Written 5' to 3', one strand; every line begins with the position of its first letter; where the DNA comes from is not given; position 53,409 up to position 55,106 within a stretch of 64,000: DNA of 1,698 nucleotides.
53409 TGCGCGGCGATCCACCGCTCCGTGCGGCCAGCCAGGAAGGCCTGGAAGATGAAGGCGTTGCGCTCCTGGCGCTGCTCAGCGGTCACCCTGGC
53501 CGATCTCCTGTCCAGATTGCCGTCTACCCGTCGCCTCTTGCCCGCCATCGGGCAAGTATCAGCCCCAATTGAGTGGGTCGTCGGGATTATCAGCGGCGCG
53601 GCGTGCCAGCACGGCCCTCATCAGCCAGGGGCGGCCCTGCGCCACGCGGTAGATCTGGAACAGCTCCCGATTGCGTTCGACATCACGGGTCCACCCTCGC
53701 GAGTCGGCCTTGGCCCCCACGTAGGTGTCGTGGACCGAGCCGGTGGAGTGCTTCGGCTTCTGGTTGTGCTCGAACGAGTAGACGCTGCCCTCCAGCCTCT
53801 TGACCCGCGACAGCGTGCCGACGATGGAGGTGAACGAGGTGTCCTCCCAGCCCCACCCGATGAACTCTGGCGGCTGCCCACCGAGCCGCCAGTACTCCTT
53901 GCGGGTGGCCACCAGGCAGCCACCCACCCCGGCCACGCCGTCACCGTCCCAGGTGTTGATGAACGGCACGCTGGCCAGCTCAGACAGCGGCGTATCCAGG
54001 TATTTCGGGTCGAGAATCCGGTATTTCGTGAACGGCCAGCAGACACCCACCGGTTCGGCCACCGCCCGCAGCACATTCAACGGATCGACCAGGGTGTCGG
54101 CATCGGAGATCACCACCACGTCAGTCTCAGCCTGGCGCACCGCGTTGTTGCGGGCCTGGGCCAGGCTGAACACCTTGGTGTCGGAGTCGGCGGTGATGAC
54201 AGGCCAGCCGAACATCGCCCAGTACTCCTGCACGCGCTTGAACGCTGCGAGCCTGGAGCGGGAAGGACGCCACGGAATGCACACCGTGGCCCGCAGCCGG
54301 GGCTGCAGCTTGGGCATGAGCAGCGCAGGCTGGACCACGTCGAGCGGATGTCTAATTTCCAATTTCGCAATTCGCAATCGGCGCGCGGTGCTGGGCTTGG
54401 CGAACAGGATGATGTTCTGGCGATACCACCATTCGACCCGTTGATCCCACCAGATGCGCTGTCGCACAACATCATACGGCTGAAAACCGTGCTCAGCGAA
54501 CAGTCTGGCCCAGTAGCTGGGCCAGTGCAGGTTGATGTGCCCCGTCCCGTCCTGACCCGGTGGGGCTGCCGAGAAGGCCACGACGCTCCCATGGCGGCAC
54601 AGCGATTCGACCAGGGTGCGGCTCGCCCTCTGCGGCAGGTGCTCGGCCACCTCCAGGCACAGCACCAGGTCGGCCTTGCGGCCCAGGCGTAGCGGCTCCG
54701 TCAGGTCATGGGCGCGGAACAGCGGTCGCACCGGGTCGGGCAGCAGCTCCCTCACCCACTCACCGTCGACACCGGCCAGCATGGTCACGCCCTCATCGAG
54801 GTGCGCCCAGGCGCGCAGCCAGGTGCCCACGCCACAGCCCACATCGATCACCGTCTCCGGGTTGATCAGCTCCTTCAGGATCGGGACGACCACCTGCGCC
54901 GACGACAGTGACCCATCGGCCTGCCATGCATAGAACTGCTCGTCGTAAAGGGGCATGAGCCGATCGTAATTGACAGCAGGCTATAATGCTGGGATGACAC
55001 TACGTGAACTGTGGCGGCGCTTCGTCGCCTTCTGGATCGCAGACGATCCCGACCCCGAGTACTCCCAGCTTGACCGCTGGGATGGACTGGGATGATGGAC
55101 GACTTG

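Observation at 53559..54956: Methyltransferase-glycosyltransferase fusion upstream of the packaging genes, with a second methyltransferase island at 40740-42471 beside the capsid gene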

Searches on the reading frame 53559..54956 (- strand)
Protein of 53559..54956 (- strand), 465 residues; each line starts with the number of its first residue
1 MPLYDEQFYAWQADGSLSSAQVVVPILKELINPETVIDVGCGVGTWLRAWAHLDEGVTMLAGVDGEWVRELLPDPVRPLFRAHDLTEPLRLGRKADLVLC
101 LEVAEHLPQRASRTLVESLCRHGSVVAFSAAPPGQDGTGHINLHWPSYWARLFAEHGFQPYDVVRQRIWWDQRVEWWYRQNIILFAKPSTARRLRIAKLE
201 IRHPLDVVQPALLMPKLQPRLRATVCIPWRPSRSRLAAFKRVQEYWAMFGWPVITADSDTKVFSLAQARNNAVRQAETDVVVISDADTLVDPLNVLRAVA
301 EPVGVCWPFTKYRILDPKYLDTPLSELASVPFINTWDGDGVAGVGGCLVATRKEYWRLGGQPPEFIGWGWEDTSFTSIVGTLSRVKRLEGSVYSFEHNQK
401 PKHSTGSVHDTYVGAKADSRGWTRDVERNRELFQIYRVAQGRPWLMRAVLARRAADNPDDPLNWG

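Call 3: search_protein_families(library=pfam, proteins=[window:53559-54956:-], max_evalue=1)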
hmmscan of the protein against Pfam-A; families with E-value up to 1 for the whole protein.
window:53559-54956:- (465 aa): 8 families
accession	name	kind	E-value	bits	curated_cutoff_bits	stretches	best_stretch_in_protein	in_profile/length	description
PF13489.12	Methyltransf_23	-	2e-08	34.6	27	1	26-109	16-96/164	Methyltransferase domain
PF10111.15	Glyco_tranf_2_2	-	7.3e-05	22.8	27.3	1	256-291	60-95/276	Glycosyltransferase like family 2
PF00535.33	Glycos_transf_2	-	9.6e-05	22.8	23.3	1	260-298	62-99/168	Glycosyl transferase family 2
PF02709.20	Glyco_transf_7C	-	0.00013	21.9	23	1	344-376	20-52/78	N-terminal domain of galactosyltransferase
PF13649.12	Methyltransf_25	-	0.0012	19.9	27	1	36-121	1-91/97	Methyltransferase domain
PF08242.18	Methyltransf_12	-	0.0014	19.8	30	1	37-111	1-82/98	Methyltransferase domain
PF08241.18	Methyltransf_11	-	0.0017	19.4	21.2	1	37-123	1-91/95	Methyltransferase domain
PF15758.10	HRCT1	-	0.57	11.6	27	1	424-448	10-34/78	Histidine-rich carboxyl terminus protein 1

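Call 4: search_protein_families(library=phrogs, proteins=[window:53559-54956:-], max_evalue=0.01)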
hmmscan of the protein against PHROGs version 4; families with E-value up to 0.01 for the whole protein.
window:53559-54956:- (465 aa): 2 families
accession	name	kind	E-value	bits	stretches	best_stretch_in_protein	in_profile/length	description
phrog_1721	-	moron, auxiliary metabolic gene and host takeover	8e-29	102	1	222-451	3-230/232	galactosyl transferase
phrog_15655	-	unknown function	1.2e-06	29.1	1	254-401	74-231/276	-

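Call 5: search_dna_similar(query=window:53559-54956:-, collection=phages, mode=protein, max_rows=40)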
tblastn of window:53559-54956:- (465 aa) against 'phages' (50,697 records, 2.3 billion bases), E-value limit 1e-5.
Records with a match: 218; places in all: 218; records where one place covers at least 80% of the query: 0.
Best place of each record, by identity: <60% 218.
By first word of the organism name: Mycobacterium 203; Gordonia 14; Mycolicibacterium 1.
By host as written in the record: Mycobacterium smegmatis mc2 155 157; Mycobacterium smegmatis mc#155 23; Gordonia terrae 3612 12; Mycobacterium sp. 6; - 4; Mycobacterium smegmatis mc2155 4; Mycobacterium smegmatius mc2 155 3; Gordonia Terrae CAG3 2; and 5 more.
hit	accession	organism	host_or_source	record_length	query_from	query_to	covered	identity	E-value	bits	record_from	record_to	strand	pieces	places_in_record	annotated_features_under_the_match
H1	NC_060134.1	Gordonia phage Octobien14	Gordonia terrae 3612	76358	225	452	49%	38.0%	3e-31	133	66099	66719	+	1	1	120: galactosyl transferase | 121: glucosyltransferase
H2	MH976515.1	Gordonia phage Octobien14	Gordonia terrae 3612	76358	225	452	49%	38.0%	3e-31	133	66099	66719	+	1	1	120: galactosyltransferase | 121: glycosyltransferase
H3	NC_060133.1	Gordonia phage Rabbitrun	Gordonia Terrae CAG3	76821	208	450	52%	35.3%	3e-32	136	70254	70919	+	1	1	124: galactosyl transferase | 123: hypothetical protein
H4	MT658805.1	Gordonia phage Rabbitrun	Gordonia Terrae CAG3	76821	208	450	52%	35.3%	3e-32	136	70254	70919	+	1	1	124: glycosyltransferase | 123: hypothetical protein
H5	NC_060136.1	Gordonia phage Kudefre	Gordonia terrae 3612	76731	225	452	49%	37.3%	6e-31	132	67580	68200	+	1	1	125: galactosyl transferase | 126: glucosyltransferase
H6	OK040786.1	Gordonia phage Kudefre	Gordonia terrae 3612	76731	225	452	49%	37.3%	6e-31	132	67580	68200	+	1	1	125: glycosyltransferase | 126: glycosyltransferase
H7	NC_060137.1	Gordonia phage Syleon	Gordonia terrae 3612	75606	217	452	51%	36.1%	7e-32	135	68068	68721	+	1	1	126: galactosyl transferase | 125: hypothetical protein | 127: glucosyltransferase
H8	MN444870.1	Gordonia phage Syleon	Gordonia terrae 3612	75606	217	452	51%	36.1%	7e-32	135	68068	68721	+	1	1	126: galactosyltransferase | 125: hypothetical protein | 127: glycosyltransferase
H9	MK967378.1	Gordonia phage Trax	Gordonia terrae 3612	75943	204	450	53%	34.4%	4e-31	132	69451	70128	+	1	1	123: glycosyltransferase | 122: hypothetical protein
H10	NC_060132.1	Gordonia phage Trax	Gordonia terrae 3612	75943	204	450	53%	34.4%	4e-31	132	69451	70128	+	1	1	123: galactosyl transferase | 122: hypothetical protein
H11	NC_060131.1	Gordonia phage Neville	Gordonia terrae 3612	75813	204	450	53%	34.0%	1e-29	129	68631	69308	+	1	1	122: galactosyl transferase | 121: hypothetical protein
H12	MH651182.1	Gordonia phage Neville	Gordonia terrae 3612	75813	204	450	53%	34.0%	1e-29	129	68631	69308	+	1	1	122: glycosyltransferase | 121: hypothetical protein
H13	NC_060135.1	Gordonia Phage Sephiroth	Gordonia terrae 3612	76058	225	452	49%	36.5%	2e-31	134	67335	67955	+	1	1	121: galactosyl transferase | 122: glucosyltransferase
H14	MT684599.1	Gordonia Phage Sephiroth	Gordonia terrae 3612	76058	225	452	49%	36.5%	2e-31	134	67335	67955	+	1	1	121: galactosyltransferase | 122: glycosyltransferase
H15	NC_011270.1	Mycobacterium phage Spud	-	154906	207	452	53%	32.6%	1e-23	110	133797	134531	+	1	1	235: galactosyl transferase | 234: galactosyl transferase | 236: gp236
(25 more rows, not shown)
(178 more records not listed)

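Call 7: find_homologous_proteins(query=window:53559-54956:-)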
Query window:53559-54956:- (465 aa): 468 proteins with E <= 0.001 among 8000 candidates; the best 120 are listed.
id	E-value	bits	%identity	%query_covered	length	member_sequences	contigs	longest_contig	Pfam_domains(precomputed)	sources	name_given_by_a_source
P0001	0.0e+0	1093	100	100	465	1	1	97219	PF13489.13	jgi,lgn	jgi:SAM-dependent methyltransferase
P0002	2.8e-270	915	83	100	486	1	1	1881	PF13489.13,PF13649.13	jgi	-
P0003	1.2e-259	880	80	100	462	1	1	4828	PF13489.13,PF10111.15,PF02709.21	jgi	jgi:Methyltransferase domain/N-terminal domain of galactosyltransferase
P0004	2.3e-248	843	77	99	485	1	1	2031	PF13489.13,PF10111.15,PF13649.13,PF08241.19,PF02709.21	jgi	jgi:SAM-dependent methyltransferase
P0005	2.8e-237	806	73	100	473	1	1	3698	PF13489.13,PF10111.15,PF13649.13,PF08241.19,PF02709.21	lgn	-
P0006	2.6e-201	687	66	97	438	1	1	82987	PF13489.13,PF13649.13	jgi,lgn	jgi:SAM-dependent methyltransferase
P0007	5.5e-201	686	66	97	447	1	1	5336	PF13489.13,PF10111.15,PF13649.13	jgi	jgi:SAM-dependent methyltransferase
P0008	1.0e-199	682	66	98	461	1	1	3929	PF13489.13,PF13649.13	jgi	jgi:SAM-dependent methyltransferase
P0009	2.8e-199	681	67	97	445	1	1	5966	PF13489.13,PF13649.13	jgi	jgi:SAM-dependent methyltransferase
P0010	1.6e-198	678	63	100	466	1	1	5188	PF13489.13,PF10111.15,PF13649.13,PF00535.33,PF08241.19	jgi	jgi:SAM-dependent methyltransferase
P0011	2.5e-195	668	64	97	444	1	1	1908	PF13489.13,PF10111.15,PF13649.13,PF02709.21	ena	-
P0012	6.4e-191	653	64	97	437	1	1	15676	PF13489.13,PF02709.21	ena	-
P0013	5.1e-190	650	63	97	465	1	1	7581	PF13489.13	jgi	jgi:SAM-dependent methyltransferase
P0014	7.4e-187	640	63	97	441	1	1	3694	PF13489.13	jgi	jgi:hypothetical protein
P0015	2.2e-182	625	59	97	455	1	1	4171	PF13489.13,PF13649.13,PF08241.19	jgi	jgi:SAM-dependent methyltransferase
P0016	7.9e-180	616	60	97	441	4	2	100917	PF13489.13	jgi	jgi:SAM-dependent methyltransferase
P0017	6.2e-177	607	59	98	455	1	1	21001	PF13489.13,PF02709.21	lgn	-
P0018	4.1e-164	565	57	96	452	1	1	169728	PF13489.13,PF13649.13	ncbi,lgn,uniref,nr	ncbi:methyltransferase domain-containing protein [Mycolicibacterium sphagni]|uniref:methyltransferas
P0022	6.3e-137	475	59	77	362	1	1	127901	-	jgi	jgi:hypothetical protein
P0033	3.3e-95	337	61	53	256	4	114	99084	-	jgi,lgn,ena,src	jgi:hypothetical protein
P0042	8.8e-70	254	52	51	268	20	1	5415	PF13489.13,PF13649.13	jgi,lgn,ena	jgi:SAM-dependent methyltransferase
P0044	4.1e-67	245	51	47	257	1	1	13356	PF13489.13,PF13649.13,PF08241.19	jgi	jgi:SAM-dependent methyltransferase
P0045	3.1e-65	239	51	47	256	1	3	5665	PF13489.13,PF13649.13,PF08241.19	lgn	-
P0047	1.5e-64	236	48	52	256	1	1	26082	PF13489.13,PF13649.13,PF08241.19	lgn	-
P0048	5.1e-62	228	54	45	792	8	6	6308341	PF13489.13,PF13649.13,PF00535.33,PF08241.19,PF08242.19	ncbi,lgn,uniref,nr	ncbi:hypothetical protein LAUMK142_02586 [Mycobacterium pseudokansasii]|uniref:Glycosyltransferase 2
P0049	5.1e-62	228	54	45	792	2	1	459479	PF13489.13,PF13649.13,PF00535.33,PF08241.19,PF08242.19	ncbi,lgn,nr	ncbi:glycosyl transferase 2 family protein [Mycobacterium kansasii 732]|nr:glycosyl transferase 2 fa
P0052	3.2e-57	212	54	40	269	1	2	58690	PF13489.13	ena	-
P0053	2.2e-56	209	48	50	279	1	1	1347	PF13489.13,PF13649.13,PF08241.19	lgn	-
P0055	6.0e-56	208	50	48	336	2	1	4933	PF13489.13,PF13649.13,PF08241.19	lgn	-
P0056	1.0e-55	207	49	43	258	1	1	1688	PF13489.13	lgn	-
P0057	1.7e-54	203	43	52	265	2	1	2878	PF13489.13,PF13649.13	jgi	jgi:SAM-dependent methyltransferase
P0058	1.9e-54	203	57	35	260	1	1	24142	PF13489.13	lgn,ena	-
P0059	2.4e-54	203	47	46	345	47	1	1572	PF13489.13,PF13649.13,PF08241.19,PF08242.19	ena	-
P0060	2.8e-54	202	45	51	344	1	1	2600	PF13489.13,PF13649.13,PF08241.19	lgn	-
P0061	4.0e-54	202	47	48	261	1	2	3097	PF13489.13,PF13649.13,PF08241.19,PF08242.19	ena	-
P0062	7.1e-54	201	47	46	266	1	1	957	PF13489.13,PF13649.13,PF08241.19,PF08242.19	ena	-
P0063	7.9e-54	201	49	45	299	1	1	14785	PF13489.13,PF13649.13,PF08241.19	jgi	jgi:SAM-dependent methyltransferase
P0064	9.4e-54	201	49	46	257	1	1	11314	PF13489.13,PF13649.13,PF08241.19,PF08242.19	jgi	jgi:SAM-dependent methyltransferase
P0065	1.2e-53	200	41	52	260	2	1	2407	PF13489.13,PF13649.13,PF08241.19,PF08242.19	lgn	-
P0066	1.3e-53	200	45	48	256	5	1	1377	PF13489.13,PF13649.13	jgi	jgi:SAM-dependent methyltransferase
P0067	1.5e-53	200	51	46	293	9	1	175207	PF13489.13,PF13649.13,PF08241.19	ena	-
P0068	2.8e-53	199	46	47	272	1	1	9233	PF13489.13,PF13649.13,PF08241.19,PF08242.19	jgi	jgi:SAM-dependent methyltransferase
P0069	3.7e-53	199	49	45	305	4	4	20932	PF13489.13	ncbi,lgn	-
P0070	4.0e-53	199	54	39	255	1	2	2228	PF13489.13,PF13649.13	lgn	-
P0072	8.1e-53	198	50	45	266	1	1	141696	PF13489.13,PF13649.13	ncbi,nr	ncbi:MAG: class I SAM-dependent methyltransferase [bacterium]|nr:class I SAM-dependent methyltransfe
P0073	1.3e-52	197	46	48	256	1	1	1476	PF13489.13,PF13649.13,PF08241.19,PF08242.19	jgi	jgi:SAM-dependent methyltransferase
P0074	1.5e-52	197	48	45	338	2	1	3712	PF13489.13,PF13649.13,PF08241.19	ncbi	-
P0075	1.5e-52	197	48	46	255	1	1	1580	PF13489.13,PF13649.13,PF08242.19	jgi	jgi:SAM-dependent methyltransferase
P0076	1.8e-52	196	53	41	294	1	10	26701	PF13489.13,PF13649.13,PF08241.19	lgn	-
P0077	2.0e-52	196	48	45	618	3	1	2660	PF13489.13,PF13578.13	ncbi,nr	ncbi:MAG: hypothetical protein QOC68_1108, partial [Solirubrobacteraceae bacterium]|nr:hypothetical 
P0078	2.8e-52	196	48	48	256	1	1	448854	PF13489.13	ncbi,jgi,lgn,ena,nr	ncbi:MAG TPA: methyltransferase domain-containing protein [Methylocella sp.]|nr:methyltransferase do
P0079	2.9e-52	196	53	41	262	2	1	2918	PF13489.13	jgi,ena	-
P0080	3.1e-52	196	51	45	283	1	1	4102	PF13489.13,PF13649.13,PF08241.19,PF08242.19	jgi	jgi:SAM-dependent methyltransferase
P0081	6.4e-52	195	53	40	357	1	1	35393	PF13489.13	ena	-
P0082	9.1e-52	194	46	46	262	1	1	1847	PF13489.13,PF13649.13,PF08242.19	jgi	jgi:SAM-dependent methyltransferase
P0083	9.6e-52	194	53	39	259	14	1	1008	PF13489.13,PF13649.13,PF08242.19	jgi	jgi:SAM-dependent methyltransferase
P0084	1.2e-51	194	48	45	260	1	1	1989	PF13489.13,PF13649.13,PF08241.19,PF08242.19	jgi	jgi:SAM-dependent methyltransferase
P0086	1.3e-51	194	46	45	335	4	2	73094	PF13489.13,PF13649.13,PF08241.19,PF08242.19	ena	-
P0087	2.8e-51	192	47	47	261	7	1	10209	PF13489.13,PF13649.13,PF08242.19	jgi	jgi:SAM-dependent methyltransferase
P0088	3.2e-51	192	51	40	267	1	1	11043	PF13489.13,PF13649.13,PF08241.19,PF08242.19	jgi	jgi:SAM-dependent methyltransferase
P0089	3.9e-51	192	45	44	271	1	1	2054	PF13489.13,PF13649.13,PF08241.19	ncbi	-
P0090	4.4e-51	192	50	42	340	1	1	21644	PF13489.13,PF13649.13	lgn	-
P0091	4.7e-51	192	52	39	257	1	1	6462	PF13489.13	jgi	jgi:SAM-dependent methyltransferase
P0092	5.5e-51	192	49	44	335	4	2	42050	PF13489.13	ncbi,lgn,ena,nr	ncbi:MAG TPA: methyltransferase domain-containing protein [Blastocatellia bacterium]|nr:methyltransf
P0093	5.6e-51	191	49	45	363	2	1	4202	PF13489.13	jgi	jgi:SAM-dependent methyltransferase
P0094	5.9e-51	191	45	47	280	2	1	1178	PF13489.13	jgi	jgi:SAM-dependent methyltransferase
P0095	7.8e-51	191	47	47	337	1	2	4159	PF13489.13,PF13649.13,PF08241.19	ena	-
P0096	9.4e-51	191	51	42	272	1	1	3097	PF13489.13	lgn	-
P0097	1.1e-50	190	48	45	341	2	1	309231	PF13489.13,PF13649.13,PF08241.19,PF08242.19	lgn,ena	-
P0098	1.1e-50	190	47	45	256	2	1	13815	PF13489.13,PF13649.13,PF08241.19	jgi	jgi:SAM-dependent methyltransferase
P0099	1.3e-50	190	51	41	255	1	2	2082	PF13489.13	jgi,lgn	jgi:SAM-dependent methyltransferase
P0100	1.5e-50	190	49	41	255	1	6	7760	PF13489.13,PF13649.13,PF08241.19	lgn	-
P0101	1.8e-50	190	48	45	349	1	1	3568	PF13489.13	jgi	jgi:SAM-dependent methyltransferase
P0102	1.9e-50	190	45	47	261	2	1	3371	PF13489.13,PF13649.13,PF08241.19,PF08242.19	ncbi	-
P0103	2.1e-50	190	45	46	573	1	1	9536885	PF13489.13,PF13649.13,PF05711.18,PF13578.13,PF08241.19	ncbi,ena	-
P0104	2.2e-50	189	46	46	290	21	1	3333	PF13489.13,PF13649.13,PF08241.19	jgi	jgi:SAM-dependent methyltransferase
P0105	2.9e-50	189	47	47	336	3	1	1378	PF14559.13,PF13489.13,PF13431.13,PF23914.2,PF13414.13,PF13371.13,PF00515.35,PF13432.13,PF13428.13,PF13181.13,PF07719.24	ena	-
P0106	3.1e-50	189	42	51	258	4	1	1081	PF13489.13,PF13649.13,PF08241.19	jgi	jgi:2-polyprenyl-3-methyl-5-hydroxy-6-metoxy-1,4-benzoquinol methylase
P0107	3.6e-50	189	45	49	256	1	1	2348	PF13489.13,PF13649.13,PF08241.19,PF08242.19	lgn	-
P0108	3.6e-50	189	43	50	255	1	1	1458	PF13489.13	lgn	-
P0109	3.8e-50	189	47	46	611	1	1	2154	PF13489.13,PF13649.13,PF22895.3,PF00535.33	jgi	jgi:SAM-dependent methyltransferase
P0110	4.2e-50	189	48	45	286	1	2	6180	PF13489.13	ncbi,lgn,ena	-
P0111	5.3e-50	188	44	47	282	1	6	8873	PF13489.13,PF13649.13,PF08241.19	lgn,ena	-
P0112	6.2e-50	188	47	46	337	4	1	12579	PF13489.13,PF13649.13,PF08241.19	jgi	jgi:SAM-dependent methyltransferase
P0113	6.5e-50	188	49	45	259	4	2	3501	PF13489.13,PF13649.13,PF08241.19,PF08242.19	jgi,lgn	jgi:SAM-dependent methyltransferase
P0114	1.1e-49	187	49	45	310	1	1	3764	PF13489.13,PF13649.13,PF08241.19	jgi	jgi:SAM-dependent methyltransferase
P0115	1.1e-49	187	49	40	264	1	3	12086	PF13489.13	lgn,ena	-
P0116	1.2e-49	187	52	39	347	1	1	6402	PF13489.13,PF13649.13,PF08241.19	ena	-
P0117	1.2e-49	187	46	46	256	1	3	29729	PF13489.13,PF13649.13,PF08241.19,PF08242.19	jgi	jgi:SAM-dependent methyltransferase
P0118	1.3e-49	187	43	51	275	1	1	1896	PF13489.13,PF13649.13,PF08241.19,PF08242.19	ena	-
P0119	1.5e-49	187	48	46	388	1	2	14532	PF13489.13,PF13649.13,PF08241.19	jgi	jgi:SAM-dependent methyltransferase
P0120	1.6e-49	187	46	46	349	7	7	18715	PF13489.13,PF13649.13,PF08241.19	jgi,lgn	jgi:SAM-dependent methyltransferase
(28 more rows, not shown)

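Call 10: find_encoding_contigs(protein=P0001, flank=10000, max_places=3)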
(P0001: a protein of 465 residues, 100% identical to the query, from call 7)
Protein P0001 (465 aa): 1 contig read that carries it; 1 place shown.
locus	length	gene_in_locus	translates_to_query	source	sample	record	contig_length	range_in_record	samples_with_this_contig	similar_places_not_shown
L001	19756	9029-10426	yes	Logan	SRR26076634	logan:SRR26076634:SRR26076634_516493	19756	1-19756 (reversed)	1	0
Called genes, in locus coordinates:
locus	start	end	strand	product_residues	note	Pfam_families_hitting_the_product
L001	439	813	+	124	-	-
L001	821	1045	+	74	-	-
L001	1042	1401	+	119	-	-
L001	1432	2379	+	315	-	PF01145:Band_7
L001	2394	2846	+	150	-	-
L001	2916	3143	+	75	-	PF24729:Acb2_Tad1_hairpin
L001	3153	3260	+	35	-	-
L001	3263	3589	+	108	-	-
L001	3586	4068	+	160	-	-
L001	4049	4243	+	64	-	-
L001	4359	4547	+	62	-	-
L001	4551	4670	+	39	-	-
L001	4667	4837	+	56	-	-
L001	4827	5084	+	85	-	-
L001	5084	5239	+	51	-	-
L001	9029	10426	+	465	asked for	PF13489:Methyltransf_23 (weak)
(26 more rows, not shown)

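Call 11: find_encoding_contigs(protein=P0018, flank=10000, max_places=3)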
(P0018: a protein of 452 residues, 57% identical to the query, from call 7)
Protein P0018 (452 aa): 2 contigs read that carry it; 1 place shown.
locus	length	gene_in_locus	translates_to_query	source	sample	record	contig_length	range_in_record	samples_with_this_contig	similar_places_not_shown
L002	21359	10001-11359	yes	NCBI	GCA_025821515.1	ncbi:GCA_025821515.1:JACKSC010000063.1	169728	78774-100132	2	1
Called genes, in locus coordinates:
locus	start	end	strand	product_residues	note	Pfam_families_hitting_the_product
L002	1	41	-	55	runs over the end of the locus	-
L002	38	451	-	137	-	-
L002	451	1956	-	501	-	PF04095:NAPRTase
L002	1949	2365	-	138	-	-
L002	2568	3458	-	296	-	PF00156:Pribosyltran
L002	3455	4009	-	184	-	-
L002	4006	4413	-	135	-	-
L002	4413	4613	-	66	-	-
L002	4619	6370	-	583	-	PF05731:TROVE, PF25045:vWA_Ro60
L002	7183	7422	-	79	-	-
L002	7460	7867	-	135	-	-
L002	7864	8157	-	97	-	PF00166:Cpn10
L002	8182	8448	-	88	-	-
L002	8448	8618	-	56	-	-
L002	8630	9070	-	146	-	-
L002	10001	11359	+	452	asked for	PF13489:Methyltransf_23, PF13649:Methyltransf_25 (faint)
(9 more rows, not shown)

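Call 13: find_encoding_contigs(protein=P0033, flank=8000, max_places=4)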
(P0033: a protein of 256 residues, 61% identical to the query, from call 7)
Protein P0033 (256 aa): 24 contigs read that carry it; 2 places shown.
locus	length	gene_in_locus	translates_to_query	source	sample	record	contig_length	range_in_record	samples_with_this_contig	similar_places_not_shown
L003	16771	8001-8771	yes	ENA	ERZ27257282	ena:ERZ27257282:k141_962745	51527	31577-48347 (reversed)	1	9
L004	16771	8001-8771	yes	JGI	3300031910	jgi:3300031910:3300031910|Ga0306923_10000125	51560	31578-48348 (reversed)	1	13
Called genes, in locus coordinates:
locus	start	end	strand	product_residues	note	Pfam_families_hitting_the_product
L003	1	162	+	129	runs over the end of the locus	-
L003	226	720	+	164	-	-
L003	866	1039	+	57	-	-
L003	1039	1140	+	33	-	-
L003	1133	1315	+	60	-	-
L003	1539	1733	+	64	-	-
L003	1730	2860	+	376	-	PF08242:Methyltransf_12 (weak), PF13649:Methyltransf_25 (weak)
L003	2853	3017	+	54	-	-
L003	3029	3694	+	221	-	-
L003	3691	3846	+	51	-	-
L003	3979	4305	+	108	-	-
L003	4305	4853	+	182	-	PF08241:Methyltransf_11 (weak), PF08242:Methyltransf_12 (weak)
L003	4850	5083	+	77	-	-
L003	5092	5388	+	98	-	-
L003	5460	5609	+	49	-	-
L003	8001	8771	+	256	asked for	-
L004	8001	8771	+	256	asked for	-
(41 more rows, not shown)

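Call 14: find_encoding_contigs(protein=P0022, flank=8000, max_places=2)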
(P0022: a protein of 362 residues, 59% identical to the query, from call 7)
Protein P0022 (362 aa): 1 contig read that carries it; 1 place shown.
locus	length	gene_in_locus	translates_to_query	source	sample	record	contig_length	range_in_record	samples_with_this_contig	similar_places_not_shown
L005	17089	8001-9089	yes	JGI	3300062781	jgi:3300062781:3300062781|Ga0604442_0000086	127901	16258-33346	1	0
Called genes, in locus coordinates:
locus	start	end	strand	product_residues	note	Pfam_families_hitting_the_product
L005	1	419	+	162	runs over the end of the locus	PF02026:RyR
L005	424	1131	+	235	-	-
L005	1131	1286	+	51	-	-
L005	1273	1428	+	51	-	-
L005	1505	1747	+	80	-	-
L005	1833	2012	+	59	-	-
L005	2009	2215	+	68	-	-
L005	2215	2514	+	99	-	PF26761:Acb5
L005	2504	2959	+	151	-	-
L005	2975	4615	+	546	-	-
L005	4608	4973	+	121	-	-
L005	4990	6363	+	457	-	PF04860:Phage_portal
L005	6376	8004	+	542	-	PF04586:Peptidase_S78, PF20223:DUF6582 (weak)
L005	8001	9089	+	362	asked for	-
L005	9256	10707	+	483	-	PF05065:Phage_capsid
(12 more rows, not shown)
